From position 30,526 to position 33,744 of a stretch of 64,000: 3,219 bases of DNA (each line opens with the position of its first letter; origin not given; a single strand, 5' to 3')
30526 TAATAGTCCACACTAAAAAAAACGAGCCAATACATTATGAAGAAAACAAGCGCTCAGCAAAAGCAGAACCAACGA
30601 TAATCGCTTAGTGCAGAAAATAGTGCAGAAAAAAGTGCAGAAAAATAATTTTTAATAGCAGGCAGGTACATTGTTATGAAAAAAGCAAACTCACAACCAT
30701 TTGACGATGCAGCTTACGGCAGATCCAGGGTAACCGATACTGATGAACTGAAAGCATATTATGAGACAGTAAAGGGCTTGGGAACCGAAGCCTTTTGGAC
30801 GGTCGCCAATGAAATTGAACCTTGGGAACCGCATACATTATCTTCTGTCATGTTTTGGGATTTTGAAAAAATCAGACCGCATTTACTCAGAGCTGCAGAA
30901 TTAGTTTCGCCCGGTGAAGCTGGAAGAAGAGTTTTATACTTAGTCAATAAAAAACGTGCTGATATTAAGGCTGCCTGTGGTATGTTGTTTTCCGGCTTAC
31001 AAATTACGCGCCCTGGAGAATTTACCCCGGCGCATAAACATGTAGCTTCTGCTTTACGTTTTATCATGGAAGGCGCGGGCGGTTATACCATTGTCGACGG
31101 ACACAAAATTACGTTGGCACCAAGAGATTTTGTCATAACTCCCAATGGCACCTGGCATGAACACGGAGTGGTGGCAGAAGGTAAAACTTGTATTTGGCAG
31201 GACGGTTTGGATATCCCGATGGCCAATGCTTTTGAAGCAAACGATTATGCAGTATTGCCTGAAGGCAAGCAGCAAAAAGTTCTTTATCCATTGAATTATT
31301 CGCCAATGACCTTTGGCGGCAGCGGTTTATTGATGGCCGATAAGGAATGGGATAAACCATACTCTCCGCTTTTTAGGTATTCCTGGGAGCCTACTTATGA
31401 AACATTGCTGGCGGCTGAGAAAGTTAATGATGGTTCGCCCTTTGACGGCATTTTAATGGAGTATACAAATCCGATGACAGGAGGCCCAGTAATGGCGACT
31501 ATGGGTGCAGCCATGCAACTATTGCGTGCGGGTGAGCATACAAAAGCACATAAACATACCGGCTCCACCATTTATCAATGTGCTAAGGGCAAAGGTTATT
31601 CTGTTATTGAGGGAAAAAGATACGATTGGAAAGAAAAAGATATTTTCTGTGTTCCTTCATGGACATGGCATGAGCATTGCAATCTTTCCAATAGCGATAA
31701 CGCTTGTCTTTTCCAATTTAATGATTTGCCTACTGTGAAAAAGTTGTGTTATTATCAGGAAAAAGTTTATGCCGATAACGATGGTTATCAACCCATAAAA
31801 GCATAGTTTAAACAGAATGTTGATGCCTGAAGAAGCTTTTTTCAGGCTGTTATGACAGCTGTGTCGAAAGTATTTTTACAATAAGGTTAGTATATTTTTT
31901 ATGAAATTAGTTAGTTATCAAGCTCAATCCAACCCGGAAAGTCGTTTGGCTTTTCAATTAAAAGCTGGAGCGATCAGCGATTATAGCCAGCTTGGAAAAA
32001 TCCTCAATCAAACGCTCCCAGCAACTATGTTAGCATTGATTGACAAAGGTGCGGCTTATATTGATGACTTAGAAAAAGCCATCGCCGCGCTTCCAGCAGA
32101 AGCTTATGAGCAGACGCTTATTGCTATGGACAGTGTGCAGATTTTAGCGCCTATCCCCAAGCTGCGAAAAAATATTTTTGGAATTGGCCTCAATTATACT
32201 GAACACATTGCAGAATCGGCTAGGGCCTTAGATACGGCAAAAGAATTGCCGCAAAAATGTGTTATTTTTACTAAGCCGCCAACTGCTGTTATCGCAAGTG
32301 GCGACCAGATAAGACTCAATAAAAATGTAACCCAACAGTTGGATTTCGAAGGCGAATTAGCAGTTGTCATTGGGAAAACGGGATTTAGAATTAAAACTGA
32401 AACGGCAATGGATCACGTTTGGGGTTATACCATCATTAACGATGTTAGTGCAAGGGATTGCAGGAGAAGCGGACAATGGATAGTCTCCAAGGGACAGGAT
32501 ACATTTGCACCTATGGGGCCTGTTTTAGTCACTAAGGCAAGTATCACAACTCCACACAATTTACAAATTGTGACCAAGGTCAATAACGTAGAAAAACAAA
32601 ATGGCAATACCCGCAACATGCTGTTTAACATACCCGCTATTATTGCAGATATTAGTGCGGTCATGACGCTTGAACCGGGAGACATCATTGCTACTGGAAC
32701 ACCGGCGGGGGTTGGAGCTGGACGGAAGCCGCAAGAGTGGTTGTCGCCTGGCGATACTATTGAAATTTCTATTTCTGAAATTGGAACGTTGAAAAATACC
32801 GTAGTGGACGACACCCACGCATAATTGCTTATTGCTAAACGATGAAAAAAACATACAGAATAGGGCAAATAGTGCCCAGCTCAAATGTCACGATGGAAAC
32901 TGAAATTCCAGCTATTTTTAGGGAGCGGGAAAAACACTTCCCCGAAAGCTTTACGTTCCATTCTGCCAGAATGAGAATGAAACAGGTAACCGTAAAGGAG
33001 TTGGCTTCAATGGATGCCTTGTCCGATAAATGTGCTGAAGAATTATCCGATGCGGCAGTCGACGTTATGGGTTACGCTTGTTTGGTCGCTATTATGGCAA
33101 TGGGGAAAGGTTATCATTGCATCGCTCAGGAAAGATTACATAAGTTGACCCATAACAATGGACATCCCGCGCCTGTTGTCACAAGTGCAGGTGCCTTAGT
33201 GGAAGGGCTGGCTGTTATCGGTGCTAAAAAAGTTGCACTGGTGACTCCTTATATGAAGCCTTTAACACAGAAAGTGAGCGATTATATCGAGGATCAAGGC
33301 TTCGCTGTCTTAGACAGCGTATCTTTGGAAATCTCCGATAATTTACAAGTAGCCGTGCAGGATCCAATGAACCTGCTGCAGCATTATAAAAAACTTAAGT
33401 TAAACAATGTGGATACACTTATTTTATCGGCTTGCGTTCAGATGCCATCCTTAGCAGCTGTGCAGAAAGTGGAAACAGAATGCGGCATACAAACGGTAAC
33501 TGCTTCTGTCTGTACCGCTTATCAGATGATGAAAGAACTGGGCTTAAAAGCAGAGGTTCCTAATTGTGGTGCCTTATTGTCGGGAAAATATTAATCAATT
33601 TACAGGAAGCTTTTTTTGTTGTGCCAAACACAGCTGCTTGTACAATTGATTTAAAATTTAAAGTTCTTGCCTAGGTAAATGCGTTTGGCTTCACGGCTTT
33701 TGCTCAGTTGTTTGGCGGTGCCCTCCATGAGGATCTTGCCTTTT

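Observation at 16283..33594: Aryl-CoA/gentisate-type catabolic cluster with no CoA ligase and no regulator: predicted arylglyoxylate (isatinate-like) route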

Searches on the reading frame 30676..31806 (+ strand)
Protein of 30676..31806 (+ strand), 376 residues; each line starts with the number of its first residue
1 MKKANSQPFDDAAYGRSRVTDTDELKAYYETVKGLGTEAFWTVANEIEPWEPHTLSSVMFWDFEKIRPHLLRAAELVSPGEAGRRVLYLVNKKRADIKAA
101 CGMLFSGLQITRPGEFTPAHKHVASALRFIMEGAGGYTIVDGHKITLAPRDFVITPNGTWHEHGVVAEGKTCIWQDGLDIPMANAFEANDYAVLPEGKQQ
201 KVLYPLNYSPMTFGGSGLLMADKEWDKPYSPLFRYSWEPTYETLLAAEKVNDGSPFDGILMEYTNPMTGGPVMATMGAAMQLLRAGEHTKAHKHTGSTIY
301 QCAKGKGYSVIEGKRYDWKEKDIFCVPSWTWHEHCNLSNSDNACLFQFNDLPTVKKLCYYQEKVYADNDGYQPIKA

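Call 4: search_protein_families(library=pfam, proteins=[window:30676-31806:+])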
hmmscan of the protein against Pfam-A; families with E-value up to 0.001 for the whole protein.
window:30676-31806:+ (376 aa): 3 families
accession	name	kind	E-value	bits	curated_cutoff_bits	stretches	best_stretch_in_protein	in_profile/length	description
PF07883.17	Cupin_2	-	4.6e-23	81.1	27.2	2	109-172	3-64/70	Cupin domain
PF02311.25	AraC_binding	-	9.3e-08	32.3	21.1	1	287-333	14-60/135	AraC-like ligand binding domain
PF12973.13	Cupin_7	-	0.00054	20.2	27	0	112-172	41-97/105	ChrR Cupin-like domain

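Call 6: search_protein_families(library=ncbifam, proteins=[window:30676-31806:+])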
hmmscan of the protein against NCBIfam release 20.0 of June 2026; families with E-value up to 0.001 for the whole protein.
window:30676-31806:+ (376 aa): 3 families
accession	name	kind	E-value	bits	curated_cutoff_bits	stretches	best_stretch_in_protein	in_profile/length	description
TIGR02272.1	gentisate_1_2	equivalog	1.3e-82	277.5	442.1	1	24-363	2-335/336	gentisate 1,2-dioxygenase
NF049978.1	AminoSalDhMabB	equivalog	1.5e-71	241.7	650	1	49-375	25-346/351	5-aminosalicylate 1,2-dioxygenase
NF049940.1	MandnitrLy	equivalog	7.2e-05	22.6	140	0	112-167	43-98/130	(R)-mandelonitrile lyase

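Call 23: search_solved_structures(query=window:30676-31806:+, max_evalue=0.00001)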
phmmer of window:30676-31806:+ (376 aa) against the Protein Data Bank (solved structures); distinct sequences matched with E-value up to 0.00001: 7.
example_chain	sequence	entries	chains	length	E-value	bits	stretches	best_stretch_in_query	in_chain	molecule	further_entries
3bu7_A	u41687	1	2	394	3.3e-156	523.7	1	7-373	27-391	Gentisate 1,2-dioxygenase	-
2d40_A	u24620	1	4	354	3.5e-61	210.8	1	23-363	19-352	putative gentisate 1,2-dioxygenase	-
4fag_A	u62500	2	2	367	1.6e-38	136.2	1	18-364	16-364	Gentisate 1,2-dioxygenase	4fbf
2phd_A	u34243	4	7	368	2.8e-38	135.4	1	18-364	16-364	Gentisate 1,2-dioxygenase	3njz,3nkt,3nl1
4fah_A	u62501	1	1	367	7.5e-38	134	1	18-364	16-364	Gentisate 1,2-dioxygenase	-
3nst_A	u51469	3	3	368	1.9e-37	132.7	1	18-364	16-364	Gentisate 1,2-dioxygenase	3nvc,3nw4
8ch4_A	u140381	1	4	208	4.7e-07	32.6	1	277-353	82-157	5-nitrosalicylic acid 1,2-dioxygenase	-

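Call 78: search_solved_structures(query=window:30676-31806:+, max_evalue=1e-50, show_alignments=2)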
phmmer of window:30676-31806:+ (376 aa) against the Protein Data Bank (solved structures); distinct sequences matched with E-value up to 1e-50: 2.
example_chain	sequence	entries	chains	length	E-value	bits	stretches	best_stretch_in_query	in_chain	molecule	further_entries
3bu7_A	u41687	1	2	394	3.3e-156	523.7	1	7-373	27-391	Gentisate 1,2-dioxygenase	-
2d40_A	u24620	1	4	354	3.5e-61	210.8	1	23-363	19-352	putative gentisate 1,2-dioxygenase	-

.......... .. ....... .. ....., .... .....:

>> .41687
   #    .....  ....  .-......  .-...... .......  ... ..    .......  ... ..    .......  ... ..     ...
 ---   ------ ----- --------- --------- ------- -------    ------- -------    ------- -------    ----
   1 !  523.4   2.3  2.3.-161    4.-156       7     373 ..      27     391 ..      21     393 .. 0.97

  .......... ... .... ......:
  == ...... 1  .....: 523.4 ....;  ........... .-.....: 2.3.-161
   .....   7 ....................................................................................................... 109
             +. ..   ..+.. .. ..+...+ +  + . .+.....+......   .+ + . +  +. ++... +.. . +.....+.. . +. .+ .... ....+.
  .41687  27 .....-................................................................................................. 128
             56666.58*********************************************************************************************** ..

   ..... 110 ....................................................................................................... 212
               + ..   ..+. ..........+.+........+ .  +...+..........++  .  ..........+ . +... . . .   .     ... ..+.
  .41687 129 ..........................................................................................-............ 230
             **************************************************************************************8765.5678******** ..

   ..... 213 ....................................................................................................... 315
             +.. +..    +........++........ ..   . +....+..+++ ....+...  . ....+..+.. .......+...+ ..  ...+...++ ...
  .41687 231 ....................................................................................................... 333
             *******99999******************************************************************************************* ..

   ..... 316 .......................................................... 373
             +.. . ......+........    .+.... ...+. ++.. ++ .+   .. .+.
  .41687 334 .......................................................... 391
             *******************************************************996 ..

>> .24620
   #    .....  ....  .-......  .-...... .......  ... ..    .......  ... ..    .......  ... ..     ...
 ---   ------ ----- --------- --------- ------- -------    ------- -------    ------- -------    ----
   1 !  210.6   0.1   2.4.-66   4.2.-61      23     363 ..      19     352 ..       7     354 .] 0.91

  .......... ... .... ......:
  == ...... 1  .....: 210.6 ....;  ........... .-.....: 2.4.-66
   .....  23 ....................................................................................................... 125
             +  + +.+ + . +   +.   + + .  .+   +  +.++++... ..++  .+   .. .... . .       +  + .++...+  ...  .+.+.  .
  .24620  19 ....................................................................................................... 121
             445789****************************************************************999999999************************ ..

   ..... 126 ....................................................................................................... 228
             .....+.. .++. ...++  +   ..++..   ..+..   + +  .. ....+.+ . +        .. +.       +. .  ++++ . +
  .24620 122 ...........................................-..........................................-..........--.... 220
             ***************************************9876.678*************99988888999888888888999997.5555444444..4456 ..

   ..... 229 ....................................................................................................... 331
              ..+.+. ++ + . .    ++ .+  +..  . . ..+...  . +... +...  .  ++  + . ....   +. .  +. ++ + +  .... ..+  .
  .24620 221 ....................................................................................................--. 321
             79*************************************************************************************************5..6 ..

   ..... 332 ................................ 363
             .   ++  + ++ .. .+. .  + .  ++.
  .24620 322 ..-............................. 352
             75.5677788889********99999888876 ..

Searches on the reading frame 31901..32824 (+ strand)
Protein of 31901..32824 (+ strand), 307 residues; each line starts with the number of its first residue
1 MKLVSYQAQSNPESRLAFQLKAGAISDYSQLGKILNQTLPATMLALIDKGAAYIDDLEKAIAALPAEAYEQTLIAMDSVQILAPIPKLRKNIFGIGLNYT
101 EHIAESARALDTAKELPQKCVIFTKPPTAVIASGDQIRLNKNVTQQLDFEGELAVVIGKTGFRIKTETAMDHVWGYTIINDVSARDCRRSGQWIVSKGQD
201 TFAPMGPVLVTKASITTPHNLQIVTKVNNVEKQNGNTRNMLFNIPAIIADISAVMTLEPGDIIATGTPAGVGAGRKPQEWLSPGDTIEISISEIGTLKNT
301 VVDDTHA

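Call 4: search_protein_families(library=pfam, proteins=[window:31901-32824:+])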
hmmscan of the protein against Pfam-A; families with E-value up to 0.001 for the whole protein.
window:31901-32824:+ (307 aa): 1 family
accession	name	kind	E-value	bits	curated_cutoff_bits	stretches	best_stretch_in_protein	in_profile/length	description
PF01557.24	FAA_hydrolase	-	5.1e-72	242.4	23.9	1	92-302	2-214/214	Fumarylacetoacetate (FAA) hydrolase C-terminal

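Call 6: search_protein_families(library=ncbifam, proteins=[window:31901-32824:+])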
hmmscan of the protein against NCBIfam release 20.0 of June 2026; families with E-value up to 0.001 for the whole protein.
window:31901-32824:+ (307 aa): 7 families
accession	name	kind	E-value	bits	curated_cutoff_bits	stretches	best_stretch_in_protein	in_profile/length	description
NF053535.1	DhyDRhmHlse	equivalog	4.3e-57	193.6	500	1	74-303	56-280/284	2,4-didehydro-3-deoxy-L-rhamnonate hydrolase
TIGR02303.1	HpaG-C-term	equivalog_domain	2.7e-49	167.8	276.4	1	71-303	26-244/245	4-hydroxyphenylacetate degradation bifunctional isomerase/decarboxylase, C-terminal subunit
TIGR02305.1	HpaG-N-term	equivalog_domain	1.2e-38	132.7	228.65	1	91-301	2-205/205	4-hydroxyphenylacetate degradation bifunctional isomerase/decarboxylase, N-terminal subunit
NF009399.0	PRK12764.1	equivalog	4.4e-38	131.5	444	1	89-305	21-230/501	fumarylacetoacetate hydrolase family protein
NF011750.0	PRK15203.1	equivalog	4.6e-38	131.1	811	1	86-305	219-426/429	4-hydroxyphenylacetate degradation bifunctional isomerase/decarboxylase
NF007967.0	PRK10691.1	equivalog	7.2e-26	90.9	201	1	92-292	19-210/219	fumarylacetoacetate hydrolase family protein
TIGR01266.1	fum_ac_acetase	equivalog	5.2e-07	28.9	375.3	1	144-193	194-243/420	fumarylacetoacetase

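Call 43: search_solved_structures(query=window:31901-32824:+, max_evalue=1e-20)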
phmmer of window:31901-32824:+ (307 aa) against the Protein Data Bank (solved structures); distinct sequences matched with E-value up to 1e-20: 20.
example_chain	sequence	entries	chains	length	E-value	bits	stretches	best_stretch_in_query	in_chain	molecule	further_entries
8sky_A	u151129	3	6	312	1.4e-67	231.2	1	37-302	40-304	Fumarylacetoacetate hydrolase family protein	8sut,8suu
6iym_A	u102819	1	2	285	2.7e-54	187.7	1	76-302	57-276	5-oxopent-3-ene-1,2,5-tricarboxylate decarboxylase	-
1gtt_A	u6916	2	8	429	2.9e-54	187.5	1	85-304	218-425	4-HYDROXYPHENYLACETATE DEGRADATION BIFUNCTIONAL ISOMERASE/DECARBOXYLASE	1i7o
3qdf_A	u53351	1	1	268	8.4e-47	163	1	78-302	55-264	2-hydroxyhepta-2,4-diene-1,7-dioate isomerase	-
8gsr_A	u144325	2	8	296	2.4e-42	148.4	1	84-303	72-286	L-2,4-diketo-3-deoxyrhamnonate hydrolase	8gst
3rr6_A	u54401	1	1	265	1.3e-41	146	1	77-302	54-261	Putative uncharacterized protein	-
4dbf_A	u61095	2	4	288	8.7e-39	136.7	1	78-303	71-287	2-HYDROXYHEPTA-2,4-DIENE-1,7-DIOATE ISOMERASE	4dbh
4pfz_A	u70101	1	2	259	1.5e-38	136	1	78-302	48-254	5-carboxymethyl-2-hydroxymuconate delta-isomerase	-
2dfu_A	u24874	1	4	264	2.2e-36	128.9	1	78-298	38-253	probable 2-hydroxyhepta-2,4-diene-1,7-dioate isomerase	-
3r6o_A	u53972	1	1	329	1.7e-35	126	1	74-304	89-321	2-hydroxyhepta-2,4-diene-1, 7-dioateisomerase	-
6v77_A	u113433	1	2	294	2.5e-33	118.9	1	83-299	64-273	Putative HpcE protein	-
6j57_A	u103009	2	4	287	9.4e-33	116.9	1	74-302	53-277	Predicted 2-keto-4-pentenoate hydratase/2-oxohepta-3-ene-1,7-dioic acid hydratase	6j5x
1wzo_A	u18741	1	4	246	9.5e-32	113.6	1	87-303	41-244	HpcE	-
6fog_A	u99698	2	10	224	1.2e-30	110.1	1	88-277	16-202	Acylpyruvase FAHD1, mitochondrial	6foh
1saw_A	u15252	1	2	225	1.2e-30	110.1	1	88-277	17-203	hypothetical protein FLJ36880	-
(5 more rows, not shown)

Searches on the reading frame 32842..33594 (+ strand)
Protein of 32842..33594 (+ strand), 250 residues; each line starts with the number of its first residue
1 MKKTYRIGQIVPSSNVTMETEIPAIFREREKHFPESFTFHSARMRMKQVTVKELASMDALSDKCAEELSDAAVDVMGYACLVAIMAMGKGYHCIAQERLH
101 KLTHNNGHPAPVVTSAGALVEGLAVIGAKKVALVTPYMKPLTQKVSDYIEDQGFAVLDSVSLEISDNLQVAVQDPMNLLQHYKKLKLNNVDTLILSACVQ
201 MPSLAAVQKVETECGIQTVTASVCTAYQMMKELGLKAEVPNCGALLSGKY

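Call 4: search_protein_families(library=pfam, proteins=[window:32842-33594:+])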
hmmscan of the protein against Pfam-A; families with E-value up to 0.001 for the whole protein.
window:32842-33594:+ (250 aa): 1 family
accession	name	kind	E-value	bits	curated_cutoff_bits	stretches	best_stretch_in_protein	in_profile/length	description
PF17645.6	Amdase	-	2.5e-15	57.2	25.9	1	32-245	19-227/228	Arylmalonate decarboxylase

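Call 6: search_protein_families(library=ncbifam, proteins=[window:32842-33594:+])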
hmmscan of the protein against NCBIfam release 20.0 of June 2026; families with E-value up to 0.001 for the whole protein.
window:32842-33594:+ (250 aa): 2 families
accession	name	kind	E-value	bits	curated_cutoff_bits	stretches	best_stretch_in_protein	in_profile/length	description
TIGR02990.1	ectoine_eutA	equivalog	5.9e-21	75.1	318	1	35-246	32-237/239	ectoine utilization protein EutA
NF052327.1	arylmal_decarb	equivalog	7.5e-19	68.3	225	1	28-246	17-230/231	arylmalonate decarboxylase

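Call 44: search_solved_structures(query=window:32842-33594:+, max_evalue=0.00001)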
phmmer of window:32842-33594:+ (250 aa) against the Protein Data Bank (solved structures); distinct sequences matched with E-value up to 0.00001: 4.
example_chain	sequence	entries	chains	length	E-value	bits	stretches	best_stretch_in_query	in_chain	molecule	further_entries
4fq7_A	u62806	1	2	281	4.3e-88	298.1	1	3-250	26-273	Maleate cis-trans isomerase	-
4fq5_B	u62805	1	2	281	7.9e-87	294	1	3-250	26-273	Maleate cis-trans isomerase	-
2xec_A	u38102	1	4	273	8.6e-59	202.3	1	6-246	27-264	PUTATIVE MALEATE ISOMERASE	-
2xed_A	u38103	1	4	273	1.5e-57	198.2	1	6-246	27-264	PUTATIVE MALEATE ISOMERASE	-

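Call 77: search_solved_structures(query=window:32842-33594:+, max_evalue=1e-50, show_alignments=3)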
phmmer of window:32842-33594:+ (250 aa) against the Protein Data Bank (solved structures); distinct sequences matched with E-value up to 1e-50: 4.
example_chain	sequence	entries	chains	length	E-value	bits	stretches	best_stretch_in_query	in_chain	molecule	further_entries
4fq7_A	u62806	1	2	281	4.3e-88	298.1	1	3-250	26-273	Maleate cis-trans isomerase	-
4fq5_B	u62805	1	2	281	7.9e-87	294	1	3-250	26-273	Maleate cis-trans isomerase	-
2xec_A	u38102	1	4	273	8.6e-59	202.3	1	6-246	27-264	PUTATIVE MALEATE ISOMERASE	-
2xed_A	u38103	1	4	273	1.5e-57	198.2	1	6-246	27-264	PUTATIVE MALEATE ISOMERASE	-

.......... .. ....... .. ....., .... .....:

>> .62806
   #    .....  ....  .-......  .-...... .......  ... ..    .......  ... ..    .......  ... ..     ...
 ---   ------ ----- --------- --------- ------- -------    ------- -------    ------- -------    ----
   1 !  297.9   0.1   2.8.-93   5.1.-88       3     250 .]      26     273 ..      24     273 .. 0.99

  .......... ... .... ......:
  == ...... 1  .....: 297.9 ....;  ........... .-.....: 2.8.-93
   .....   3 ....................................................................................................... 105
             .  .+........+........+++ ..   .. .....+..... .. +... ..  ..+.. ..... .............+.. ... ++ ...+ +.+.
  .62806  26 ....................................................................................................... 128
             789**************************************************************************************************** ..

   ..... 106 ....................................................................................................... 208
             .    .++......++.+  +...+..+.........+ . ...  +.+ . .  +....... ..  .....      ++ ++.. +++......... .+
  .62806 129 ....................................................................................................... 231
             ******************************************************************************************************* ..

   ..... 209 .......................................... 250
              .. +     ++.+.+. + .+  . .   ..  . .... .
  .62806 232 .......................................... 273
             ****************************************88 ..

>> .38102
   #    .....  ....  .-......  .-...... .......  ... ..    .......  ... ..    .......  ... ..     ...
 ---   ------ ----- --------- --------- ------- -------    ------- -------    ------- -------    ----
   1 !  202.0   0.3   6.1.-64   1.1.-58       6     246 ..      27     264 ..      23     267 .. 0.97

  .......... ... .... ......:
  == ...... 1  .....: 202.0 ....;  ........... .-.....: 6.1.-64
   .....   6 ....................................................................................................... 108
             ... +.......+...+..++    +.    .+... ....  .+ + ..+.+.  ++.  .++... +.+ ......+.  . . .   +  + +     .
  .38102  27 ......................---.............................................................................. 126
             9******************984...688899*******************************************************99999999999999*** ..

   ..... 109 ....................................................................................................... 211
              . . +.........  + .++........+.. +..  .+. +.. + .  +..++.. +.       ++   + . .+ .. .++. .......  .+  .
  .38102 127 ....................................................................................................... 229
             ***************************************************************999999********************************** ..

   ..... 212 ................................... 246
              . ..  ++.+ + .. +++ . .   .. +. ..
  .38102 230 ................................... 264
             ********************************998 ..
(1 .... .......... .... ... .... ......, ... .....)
